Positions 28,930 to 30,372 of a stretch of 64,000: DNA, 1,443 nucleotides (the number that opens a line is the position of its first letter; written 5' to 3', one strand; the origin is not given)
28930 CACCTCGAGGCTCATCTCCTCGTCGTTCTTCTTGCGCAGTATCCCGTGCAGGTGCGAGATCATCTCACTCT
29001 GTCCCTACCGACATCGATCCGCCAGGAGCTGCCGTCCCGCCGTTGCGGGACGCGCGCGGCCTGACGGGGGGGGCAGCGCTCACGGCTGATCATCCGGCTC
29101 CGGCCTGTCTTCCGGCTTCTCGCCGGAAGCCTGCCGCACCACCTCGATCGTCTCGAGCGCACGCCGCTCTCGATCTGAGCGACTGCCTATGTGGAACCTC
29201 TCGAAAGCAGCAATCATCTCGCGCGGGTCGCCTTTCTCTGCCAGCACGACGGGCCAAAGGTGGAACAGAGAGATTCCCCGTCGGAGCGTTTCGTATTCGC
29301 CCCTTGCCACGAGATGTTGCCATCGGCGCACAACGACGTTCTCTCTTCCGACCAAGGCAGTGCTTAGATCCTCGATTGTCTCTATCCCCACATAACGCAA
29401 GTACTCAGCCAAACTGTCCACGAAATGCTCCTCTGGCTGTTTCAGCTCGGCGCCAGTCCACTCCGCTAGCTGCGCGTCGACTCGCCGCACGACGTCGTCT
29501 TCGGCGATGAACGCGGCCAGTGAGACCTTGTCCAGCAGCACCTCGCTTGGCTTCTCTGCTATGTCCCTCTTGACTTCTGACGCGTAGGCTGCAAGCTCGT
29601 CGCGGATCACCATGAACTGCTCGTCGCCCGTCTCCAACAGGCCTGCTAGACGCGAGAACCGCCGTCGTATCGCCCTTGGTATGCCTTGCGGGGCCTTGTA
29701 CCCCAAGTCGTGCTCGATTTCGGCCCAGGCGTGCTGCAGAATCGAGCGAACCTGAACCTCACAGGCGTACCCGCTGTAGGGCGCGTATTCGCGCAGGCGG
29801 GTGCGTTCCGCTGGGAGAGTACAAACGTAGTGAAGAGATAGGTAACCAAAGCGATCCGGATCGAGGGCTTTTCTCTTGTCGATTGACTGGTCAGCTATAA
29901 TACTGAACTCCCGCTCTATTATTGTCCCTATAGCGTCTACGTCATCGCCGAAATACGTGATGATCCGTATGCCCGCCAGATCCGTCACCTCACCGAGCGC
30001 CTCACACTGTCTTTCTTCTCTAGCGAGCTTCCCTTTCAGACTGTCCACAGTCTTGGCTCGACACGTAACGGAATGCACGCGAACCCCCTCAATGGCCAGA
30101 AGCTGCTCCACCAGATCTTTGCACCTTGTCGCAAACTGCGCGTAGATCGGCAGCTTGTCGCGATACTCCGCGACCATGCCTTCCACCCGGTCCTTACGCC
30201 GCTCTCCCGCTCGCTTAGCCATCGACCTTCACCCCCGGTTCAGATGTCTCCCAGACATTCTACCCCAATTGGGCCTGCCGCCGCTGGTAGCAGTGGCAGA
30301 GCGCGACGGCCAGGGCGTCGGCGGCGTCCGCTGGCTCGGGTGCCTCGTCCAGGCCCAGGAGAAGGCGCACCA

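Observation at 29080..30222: Stand-alone RelA/SpoT-domain gene between ruvC and ruvA: candidate single-chain toxSAS-like (CapRel-style) module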

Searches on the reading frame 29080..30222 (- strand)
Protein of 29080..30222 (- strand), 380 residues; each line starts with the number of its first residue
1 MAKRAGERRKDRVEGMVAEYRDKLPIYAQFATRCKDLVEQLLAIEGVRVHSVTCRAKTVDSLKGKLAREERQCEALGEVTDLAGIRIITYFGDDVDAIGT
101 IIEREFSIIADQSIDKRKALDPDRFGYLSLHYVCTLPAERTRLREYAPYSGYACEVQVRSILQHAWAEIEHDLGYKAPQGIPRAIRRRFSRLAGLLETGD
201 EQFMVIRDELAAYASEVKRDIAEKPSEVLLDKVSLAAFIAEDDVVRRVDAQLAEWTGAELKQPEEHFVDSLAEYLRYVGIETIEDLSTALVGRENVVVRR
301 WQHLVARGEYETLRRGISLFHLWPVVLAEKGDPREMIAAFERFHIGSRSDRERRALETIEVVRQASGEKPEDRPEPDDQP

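Call 3: search_protein_families(library=pfam, proteins=[window:29080-30222:-], max_evalue=0.01)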
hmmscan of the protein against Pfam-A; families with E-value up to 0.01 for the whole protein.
window:29080-30222:- (380 aa): 1 family
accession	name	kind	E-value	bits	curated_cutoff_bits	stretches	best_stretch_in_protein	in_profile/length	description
PF04607.23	RelA_SpoT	-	5e-19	69.1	27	1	55-177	2-110/113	Region found in RelA / SpoT proteins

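Call 4: search_protein_families(library=ncbifam, proteins=[window:29080-30222:-], max_evalue=0.1)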
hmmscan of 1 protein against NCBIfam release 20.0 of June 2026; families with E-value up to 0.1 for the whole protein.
window:29080-30222:- (380 aa): 2 families
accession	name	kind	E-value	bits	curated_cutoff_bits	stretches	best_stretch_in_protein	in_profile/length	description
NF053588.1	GTPPhKinYjbM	equivalog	8.8e-18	64.8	320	1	48-211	36-193/201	GTP diphosphokinase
TIGR00691.1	spoT_relA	subfamily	0.051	11.9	499.2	1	32-112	189-265/687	RelA/SpoT family protein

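Call 5: search_protein_families(library=padloc, proteins=[window:29080-30222:-], max_evalue=0.1)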
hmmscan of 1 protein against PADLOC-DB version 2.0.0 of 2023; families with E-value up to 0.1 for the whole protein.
window:29080-30222:- (380 aa): 1 family
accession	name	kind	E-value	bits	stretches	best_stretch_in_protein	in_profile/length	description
PDLC04999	PDC-S33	-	4.9e-15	53.8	1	33-167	50-175/349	-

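Call 6: search_solved_structures(query=window:29080-30222:-, max_evalue=0.01, show_alignments=3)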
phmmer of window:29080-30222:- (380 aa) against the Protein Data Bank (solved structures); distinct sequences matched with E-value up to 0.01: 8.
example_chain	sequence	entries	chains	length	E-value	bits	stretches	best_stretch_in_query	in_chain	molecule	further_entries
5f2v_V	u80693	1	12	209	1.7e-13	53.7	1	49-212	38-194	GTP pyrophosphokinase YjbM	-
5dec_A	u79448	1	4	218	1.9e-13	53.6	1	49-212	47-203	GTP pyrophosphokinase YjbM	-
5ded_D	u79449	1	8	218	2e-13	53.5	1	49-212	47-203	GTP pyrophosphokinase YjbM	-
3l9d_A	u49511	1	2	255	2.6e-13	53.2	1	49-211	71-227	Putative GTP pyrophosphokinase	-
2be3_A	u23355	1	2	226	4.1e-13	52.5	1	49-211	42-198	GTP pyrophosphokinase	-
6fgk_A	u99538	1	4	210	6.8e-12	48.5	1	42-209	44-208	GTP pyrophosphokinase YwaC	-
6ewz_A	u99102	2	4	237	2.4e-08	36.8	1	49-177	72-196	GTP pyrophosphokinase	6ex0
6fgj_A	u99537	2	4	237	2.4e-08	36.8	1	49-177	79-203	GTP pyrophosphokinase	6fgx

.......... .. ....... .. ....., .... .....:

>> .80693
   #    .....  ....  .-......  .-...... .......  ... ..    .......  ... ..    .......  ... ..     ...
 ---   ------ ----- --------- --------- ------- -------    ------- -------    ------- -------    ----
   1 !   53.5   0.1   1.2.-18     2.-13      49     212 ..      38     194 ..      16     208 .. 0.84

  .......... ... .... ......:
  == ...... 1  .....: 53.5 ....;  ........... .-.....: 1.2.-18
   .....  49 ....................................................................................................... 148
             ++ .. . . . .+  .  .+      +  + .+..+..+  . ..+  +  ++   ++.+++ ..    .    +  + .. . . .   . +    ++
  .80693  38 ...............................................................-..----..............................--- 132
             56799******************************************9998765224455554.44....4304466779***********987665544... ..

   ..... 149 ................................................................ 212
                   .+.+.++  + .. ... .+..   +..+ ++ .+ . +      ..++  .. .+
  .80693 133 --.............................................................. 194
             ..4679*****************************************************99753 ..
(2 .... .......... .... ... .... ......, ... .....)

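Call 7: find_homologous_proteins(query=window:29080-30222:-, max_evalue=0.00001)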
Query window:29080-30222:- (380 aa): 3703 proteins with E <= 0.00001 among 8000 candidates; the best 120 are listed.
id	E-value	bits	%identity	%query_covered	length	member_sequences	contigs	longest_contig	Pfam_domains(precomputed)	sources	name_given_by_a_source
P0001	6.6e-247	837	100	100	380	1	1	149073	PF04607.24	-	-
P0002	5.6e-175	600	72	100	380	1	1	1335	PF04607.24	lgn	-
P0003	4.5e-163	561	69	98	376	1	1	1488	PF04607.24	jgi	jgi:putative GTP pyrophosphokinase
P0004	3.1e-155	535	69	94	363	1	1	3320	PF04607.24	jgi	jgi:ppGpp synthetase/RelA/SpoT-type nucleotidyltranferase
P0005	6.9e-153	527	66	100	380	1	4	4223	PF04607.24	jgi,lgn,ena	-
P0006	2.4e-147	509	63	98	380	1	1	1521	PF04607.24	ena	-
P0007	2.5e-144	499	62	100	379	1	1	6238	PF04607.24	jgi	jgi:ppGpp synthetase/RelA/SpoT-type nucleotidyltranferase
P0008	2.0e-143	496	64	97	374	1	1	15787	PF04607.24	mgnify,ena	mgnify:CR=1 FL=1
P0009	9.6e-142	491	60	98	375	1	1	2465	PF04607.24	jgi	jgi:ppGpp synthetase/RelA/SpoT-type nucleotidyltranferase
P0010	4.0e-141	489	61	98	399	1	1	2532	PF04607.24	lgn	-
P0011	2.2e-140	486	64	91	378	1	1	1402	PF04607.24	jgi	-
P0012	9.7e-137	474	62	97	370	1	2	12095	PF04607.24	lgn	-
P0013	1.6e-135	470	58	97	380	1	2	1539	PF04607.24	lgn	-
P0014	1.7e-133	463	61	97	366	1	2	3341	PF04607.24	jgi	jgi:putative GTP pyrophosphokinase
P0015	2.3e-133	463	61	91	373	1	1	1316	PF04607.24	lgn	-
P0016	8.9e-129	448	56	96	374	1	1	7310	PF04607.24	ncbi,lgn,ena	-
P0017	3.7e-127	443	61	90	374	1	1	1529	PF04607.24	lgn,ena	-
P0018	2.5e-117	410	55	97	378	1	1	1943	PF04607.24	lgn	-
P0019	3.1e-115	403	53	97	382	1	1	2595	PF04607.24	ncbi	-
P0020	5.2e-109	383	49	93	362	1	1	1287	PF04607.24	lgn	-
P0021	6.0e-109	383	48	93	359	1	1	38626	PF04607.24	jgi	jgi:ppGpp synthetase/RelA/SpoT-type nucleotidyltranferase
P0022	3.9e-108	380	49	93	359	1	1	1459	PF04607.24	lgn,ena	-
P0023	2.1e-107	378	50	93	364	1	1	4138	PF04607.24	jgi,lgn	jgi:ppGpp synthetase/RelA/SpoT-type nucleotidyltranferase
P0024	2.8e-107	377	52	91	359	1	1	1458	PF04607.24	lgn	-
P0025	8.9e-107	376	52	89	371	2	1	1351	PF04607.24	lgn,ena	-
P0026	1.4e-106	375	52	89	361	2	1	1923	PF04607.24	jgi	-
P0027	1.8e-106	375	51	93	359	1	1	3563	PF04607.24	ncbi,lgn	-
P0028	2.0e-106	374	49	90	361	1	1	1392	PF04607.24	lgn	-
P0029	1.2e-104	369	49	93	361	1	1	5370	PF04607.24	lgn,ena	-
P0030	3.4e-103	364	51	89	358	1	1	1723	PF04607.24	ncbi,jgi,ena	jgi:ppGpp synthetase/RelA/SpoT-type nucleotidyltranferase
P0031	8.7e-103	362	50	93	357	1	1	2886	PF04607.24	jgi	jgi:putative GTP pyrophosphokinase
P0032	1.7e-102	361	51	88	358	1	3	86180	PF04607.24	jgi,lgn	jgi:ppGpp synthetase/RelA/SpoT-type nucleotidyltranferase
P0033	2.3e-102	361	49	89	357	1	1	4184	PF04607.24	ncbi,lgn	-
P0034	6.0e-102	360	50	88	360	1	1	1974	PF04607.24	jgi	jgi:putative GTP pyrophosphokinase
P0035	1.6e-101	358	49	88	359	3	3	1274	PF04607.24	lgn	-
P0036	9.9e-101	356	48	96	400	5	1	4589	PF04607.24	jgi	jgi:putative GTP pyrophosphokinase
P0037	1.0e-100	356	50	88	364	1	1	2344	PF04607.24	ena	-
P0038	9.4e-100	352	50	93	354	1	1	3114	PF04607.24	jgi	jgi:putative GTP pyrophosphokinase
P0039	1.2e-99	352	47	94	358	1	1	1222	PF04607.24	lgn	-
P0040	3.5e-98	347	46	95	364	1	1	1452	PF04607.24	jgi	jgi:putative GTP pyrophosphokinase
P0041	3.6e-98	347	47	93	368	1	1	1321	PF04607.24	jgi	jgi:putative GTP pyrophosphokinase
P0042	8.1e-98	346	50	84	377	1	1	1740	PF04607.24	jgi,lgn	jgi:ppGpp synthetase/RelA/SpoT-type nucleotidyltranferase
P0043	4.9e-97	343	52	78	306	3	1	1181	PF04607.24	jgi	-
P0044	2.9e-96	341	45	98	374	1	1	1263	PF04607.24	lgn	-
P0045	3.5e-96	341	51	87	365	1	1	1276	PF04607.24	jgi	jgi:GTP pyrophosphokinase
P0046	6.6e-96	340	49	91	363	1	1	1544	PF04607.24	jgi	-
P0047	2.7e-94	334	48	93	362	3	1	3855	PF04607.24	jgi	jgi:ppGpp synthetase/RelA/SpoT-type nucleotidyltranferase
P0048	1.1e-93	332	47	92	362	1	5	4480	PF04607.24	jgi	jgi:putative GTP pyrophosphokinase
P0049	1.7e-93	332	47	91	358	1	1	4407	PF04607.24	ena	-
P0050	4.6e-93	330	48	88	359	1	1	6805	PF04607.24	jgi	jgi:GTP pyrophosphokinase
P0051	6.0e-93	330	47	94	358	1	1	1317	PF04607.24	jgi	-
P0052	1.1e-92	329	47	93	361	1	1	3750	PF04607.24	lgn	-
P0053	3.5e-92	328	46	95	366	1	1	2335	PF04607.24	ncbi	-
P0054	4.8e-92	327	50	87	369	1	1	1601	PF04607.24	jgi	jgi:ppGpp synthetase/RelA/SpoT-type nucleotidyltranferase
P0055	6.4e-92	327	46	94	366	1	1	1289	PF04607.24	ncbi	-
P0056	1.4e-91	326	46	90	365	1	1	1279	PF04607.24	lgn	-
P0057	1.5e-91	325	48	88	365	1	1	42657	PF04607.24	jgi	jgi:ppGpp synthetase/RelA/SpoT-type nucleotidyltranferase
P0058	2.7e-91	325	48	93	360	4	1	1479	PF04607.24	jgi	-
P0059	2.7e-91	325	48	88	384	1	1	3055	PF04607.24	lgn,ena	-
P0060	6.6e-91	323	45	94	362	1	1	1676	PF04607.24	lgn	-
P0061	7.4e-91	323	48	92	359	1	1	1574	PF04607.24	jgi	jgi:putative GTP pyrophosphokinase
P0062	1.0e-90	323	47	88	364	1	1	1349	PF04607.24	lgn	-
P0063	1.1e-90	323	44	95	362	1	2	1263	PF04607.24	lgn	-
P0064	1.3e-90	322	50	84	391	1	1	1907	PF04607.24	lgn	-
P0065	1.4e-90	322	49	84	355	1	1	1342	PF04607.24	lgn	-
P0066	2.3e-90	322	51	84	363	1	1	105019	PF04607.24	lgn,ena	-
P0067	4.8e-90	320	51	88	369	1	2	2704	PF04607.24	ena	-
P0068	7.3e-90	320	46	89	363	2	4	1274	PF04607.24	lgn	-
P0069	8.3e-90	320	46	88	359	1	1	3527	PF04607.24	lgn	-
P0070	8.5e-90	320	46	91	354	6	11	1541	PF04607.24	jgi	jgi:ppGpp synthetase/RelA/SpoT-type nucleotidyltranferase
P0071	1.2e-89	319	46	91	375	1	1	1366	PF04607.24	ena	-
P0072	1.2e-89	319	44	94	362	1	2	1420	PF04607.24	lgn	-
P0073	1.4e-89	319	45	95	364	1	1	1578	PF04607.24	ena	-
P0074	1.9e-89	319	44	94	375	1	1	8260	PF04607.24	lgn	-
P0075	5.3e-89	317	44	96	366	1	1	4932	PF04607.24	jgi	jgi:putative GTP pyrophosphokinase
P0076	7.7e-89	317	48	87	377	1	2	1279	PF04607.24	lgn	-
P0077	7.9e-89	316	47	93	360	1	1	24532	PF04607.24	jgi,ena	jgi:ppGpp synthetase/RelA/SpoT-type nucleotidyltranferase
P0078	8.1e-89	316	49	83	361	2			PF04607.24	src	-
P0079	9.4e-89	316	45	91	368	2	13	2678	PF04607.24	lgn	-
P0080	1.4e-88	316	48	89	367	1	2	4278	PF04607.24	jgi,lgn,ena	-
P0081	2.5e-88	315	48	91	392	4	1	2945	PF04607.24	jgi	-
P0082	5.9e-88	314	48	87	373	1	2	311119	PF04607.24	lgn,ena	-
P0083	7.3e-88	313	47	88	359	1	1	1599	PF04607.24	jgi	jgi:putative GTP pyrophosphokinase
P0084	8.5e-88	313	48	88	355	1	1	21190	PF04607.24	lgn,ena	-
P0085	8.7e-88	313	44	88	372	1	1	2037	PF04607.24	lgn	-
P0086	9.9e-88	313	45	94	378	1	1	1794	PF04607.24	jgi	-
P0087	1.0e-87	313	44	85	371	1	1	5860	PF04607.24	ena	-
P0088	1.1e-87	313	45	95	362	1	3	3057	PF04607.24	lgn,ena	-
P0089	1.1e-87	313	48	88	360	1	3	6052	PF04607.24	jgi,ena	-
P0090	1.7e-87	312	44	94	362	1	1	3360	PF04607.24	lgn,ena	-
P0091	1.7e-87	312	41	94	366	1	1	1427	PF04607.24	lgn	-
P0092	5.2e-87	310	46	89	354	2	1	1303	PF04607.24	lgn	-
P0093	5.4e-87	310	45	96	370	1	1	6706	PF04607.24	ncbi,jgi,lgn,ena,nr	ncbi:MAG TPA: hypothetical protein VED66_07430 [Candidatus Sulfotelmatobacter sp.]|nr:hypothetical p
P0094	7.4e-87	310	46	92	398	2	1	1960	PF04607.24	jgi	jgi:putative GTP pyrophosphokinase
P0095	9.5e-87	310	43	91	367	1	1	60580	PF04607.24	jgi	jgi:putative GTP pyrophosphokinase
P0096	1.5e-86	309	45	92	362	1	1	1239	PF04607.24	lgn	-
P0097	1.9e-86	309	43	89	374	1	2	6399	PF04607.24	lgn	-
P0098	2.6e-86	308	48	86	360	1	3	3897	PF04607.24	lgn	-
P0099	3.0e-86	308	48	86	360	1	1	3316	PF04607.24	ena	-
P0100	3.2e-86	308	45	93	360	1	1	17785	PF04607.24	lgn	-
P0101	7.3e-86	307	48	88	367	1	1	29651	PF04607.24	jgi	jgi:putative GTP pyrophosphokinase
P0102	8.0e-86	307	46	87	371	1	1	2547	PF04607.24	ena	-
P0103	1.0e-85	306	44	94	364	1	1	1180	PF04607.24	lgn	-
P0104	1.0e-85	306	45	88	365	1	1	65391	PF04607.24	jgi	jgi:ppGpp synthetase/RelA/SpoT-type nucleotidyltranferase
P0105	3.0e-85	305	41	98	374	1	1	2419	PF04607.24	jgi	jgi:putative GTP pyrophosphokinase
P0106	3.5e-85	304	44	94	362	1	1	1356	PF04607.24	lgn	-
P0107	5.4e-85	304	45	91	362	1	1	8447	PF04607.24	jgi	jgi:putative GTP pyrophosphokinase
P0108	5.9e-85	304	46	87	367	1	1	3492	PF04607.24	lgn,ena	-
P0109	6.0e-85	304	44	93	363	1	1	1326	PF04607.24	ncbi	-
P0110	7.4e-85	303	46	88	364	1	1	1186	PF04607.24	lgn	-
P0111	1.0e-84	303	56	66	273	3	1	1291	PF04607.24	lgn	-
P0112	1.1e-84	303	43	86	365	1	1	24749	PF04607.24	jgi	jgi:ppGpp synthetase/RelA/SpoT-type nucleotidyltranferase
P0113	1.4e-84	303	43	92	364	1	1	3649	PF04607.24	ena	-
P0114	3.0e-84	301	42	96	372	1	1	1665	PF04607.24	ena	-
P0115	3.6e-84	301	50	84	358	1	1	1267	PF04607.24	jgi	jgi:ppGpp synthetase/RelA/SpoT-type nucleotidyltranferase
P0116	5.1e-84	301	45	91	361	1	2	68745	PF04607.24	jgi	jgi:putative GTP pyrophosphokinase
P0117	5.3e-84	301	44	94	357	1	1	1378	PF04607.24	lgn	-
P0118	5.4e-84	301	48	85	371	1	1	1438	PF04607.24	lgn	-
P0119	6.8e-84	300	45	86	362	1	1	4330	PF04607.24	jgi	jgi:ppGpp synthetase/RelA/SpoT-type nucleotidyltranferase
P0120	7.0e-84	300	41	89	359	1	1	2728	PF04607.24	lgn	-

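Call 10: find_related_loci(query=A1, collection=genome_contigs, flank=6000)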
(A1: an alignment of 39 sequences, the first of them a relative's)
Query A1 (380 aa) in genome_contigs; peptide patterns used: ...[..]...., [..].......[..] (x = any residue, [..] = any of these).
600 stretches matched a pattern (row limit reached: there are more); 577 encode a relative of the query (tblastn E <= 1e-3); the best 80 are kept; 80 distinct loci.
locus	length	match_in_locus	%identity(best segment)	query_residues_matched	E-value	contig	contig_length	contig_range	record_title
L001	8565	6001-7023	48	2-345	5e-92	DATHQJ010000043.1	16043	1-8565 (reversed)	MAG TPA_asm: Candidatus Binatus sp. isolate SMAG_U12736 k141_1448523, whole genome shotgun sequence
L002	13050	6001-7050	47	18-366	8e-89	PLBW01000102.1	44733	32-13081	MAG: Acidobacteriaceae bacterium isolate palsa_254 73.20111000_P3M.39_contig_10617, whole genome shotgun sequence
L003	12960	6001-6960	44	10-330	6e-88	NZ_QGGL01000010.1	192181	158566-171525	Tumebacillus permanentifrigoris strain DSM 18773 Ga0215659_110, whole genome shotgun sequence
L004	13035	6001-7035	42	10-354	8e-88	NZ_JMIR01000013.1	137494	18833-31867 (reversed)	Tumebacillus flagellatus strain GST4 Contig013, whole genome shotgun sequence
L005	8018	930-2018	40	9-367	2e-86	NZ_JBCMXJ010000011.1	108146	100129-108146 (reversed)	Paenibacillus solani strain NRS-677 NRS_0677_contig_0000011, whole genome shotgun sequence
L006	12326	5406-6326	46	11-316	1e-84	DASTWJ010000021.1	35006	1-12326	MAG TPA_asm: Bacilli bacterium isolate SMAG_U2385 k141_1524403, whole genome shotgun sequence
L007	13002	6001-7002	43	16-350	3e-82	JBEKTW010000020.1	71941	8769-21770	MAG: Bacteroidota bacterium isolate SPRUCE 567 SPRUCE_567_20, whole genome shotgun sequence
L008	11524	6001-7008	40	16-352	4e-82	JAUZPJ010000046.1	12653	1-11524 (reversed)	MAG: Bacillota bacterium isolate bin54(3d) LAKLFDKO_46, whole genome shotgun sequence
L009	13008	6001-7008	40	16-352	9e-82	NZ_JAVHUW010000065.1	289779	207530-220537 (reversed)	Candidatus Desulfosporosinus nitrosoreducens strain PR k141_3757, whole genome shotgun sequence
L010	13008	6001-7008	39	16-352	2e-81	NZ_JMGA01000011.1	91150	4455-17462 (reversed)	Desulfosporosinus sp. HMP52 Desulfosporosinus_HMP51_contig_11, whole genome shotgun sequence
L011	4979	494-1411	45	14-303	2e-81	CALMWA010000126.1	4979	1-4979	MAG TPA_asm: uncultured actinobacterium isolate SRR6670123_bin.74_CONCOCT_v1.1_MAG genome assembly, contig: ERZ534009.12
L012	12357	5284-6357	41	13-367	2e-81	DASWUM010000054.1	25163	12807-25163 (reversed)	MAG TPA_asm: Pyrinomonadaceae bacterium isolate SMAG_U3603 k141_133408, whole genome shotgun sequence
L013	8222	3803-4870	41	14-373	1e-81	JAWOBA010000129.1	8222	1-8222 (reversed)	MAG: Desulfatiglandales bacterium isolate BLK2-2.bin.228 k191_872224, whole genome shotgun sequence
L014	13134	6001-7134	40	16-374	3e-81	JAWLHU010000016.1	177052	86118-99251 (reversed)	MAG: Symbiobacteriaceae bacterium isolate 30dZY2.bin.8 NODE_185_length_177052_cov_35.303278, whole genome shotgun sequen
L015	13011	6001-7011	40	15-352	3e-81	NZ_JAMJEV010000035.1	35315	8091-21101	Desulfosporosinus nitroreducens strain P130 NODE_35_length_35315_cov_149.576735, whole genome shotgun sequence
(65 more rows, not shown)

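Call 15: search_solved_structures(query=A2, max_evalue=10, show_alignments=0)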
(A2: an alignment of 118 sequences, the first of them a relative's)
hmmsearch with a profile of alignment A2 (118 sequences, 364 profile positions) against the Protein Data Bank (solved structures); distinct sequences matched with E-value up to 10: 33.
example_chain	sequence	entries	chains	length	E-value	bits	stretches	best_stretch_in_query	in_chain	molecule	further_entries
2be3_A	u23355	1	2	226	4.5e-21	78.5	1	40-206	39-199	GTP pyrophosphokinase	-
5f2v_V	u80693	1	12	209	2.2e-19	73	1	40-210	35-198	GTP pyrophosphokinase YjbM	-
3l9d_A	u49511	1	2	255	2.9e-19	72.6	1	41-206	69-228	Putative GTP pyrophosphokinase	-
5dec_A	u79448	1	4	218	4e-19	72.1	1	38-210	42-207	GTP pyrophosphokinase YjbM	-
5ded_D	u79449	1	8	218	4.1e-19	72.1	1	38-210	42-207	GTP pyrophosphokinase YjbM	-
6fgk_A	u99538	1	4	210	1e-16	64.2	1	42-203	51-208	GTP pyrophosphokinase YwaC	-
6fgj_A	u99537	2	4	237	2.2e-14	56.5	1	41-174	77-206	GTP pyrophosphokinase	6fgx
6ewz_A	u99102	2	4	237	2.4e-14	56.4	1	41-174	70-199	GTP pyrophosphokinase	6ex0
9erv_A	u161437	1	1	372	0.00014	24.2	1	46-212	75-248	RelA/SpoT family protein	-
7ztb_A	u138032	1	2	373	0.00014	24.2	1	46-212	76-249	RelA/SpoT family protein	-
2uvr_A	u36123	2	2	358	0.12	14.6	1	191-282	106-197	DNA POLYMERASE IV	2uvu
3pr4_A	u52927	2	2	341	0.12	14.5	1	191-282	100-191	DNA polymerase IV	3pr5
2rdi_A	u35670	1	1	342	0.13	14.5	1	191-282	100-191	DNA polymerase IV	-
3gii_A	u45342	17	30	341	0.13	14.5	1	191-282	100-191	DNA polymerase IV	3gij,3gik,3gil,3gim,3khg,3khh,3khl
2ago_A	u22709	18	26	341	0.13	14.5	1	191-282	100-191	DNA polymerase IV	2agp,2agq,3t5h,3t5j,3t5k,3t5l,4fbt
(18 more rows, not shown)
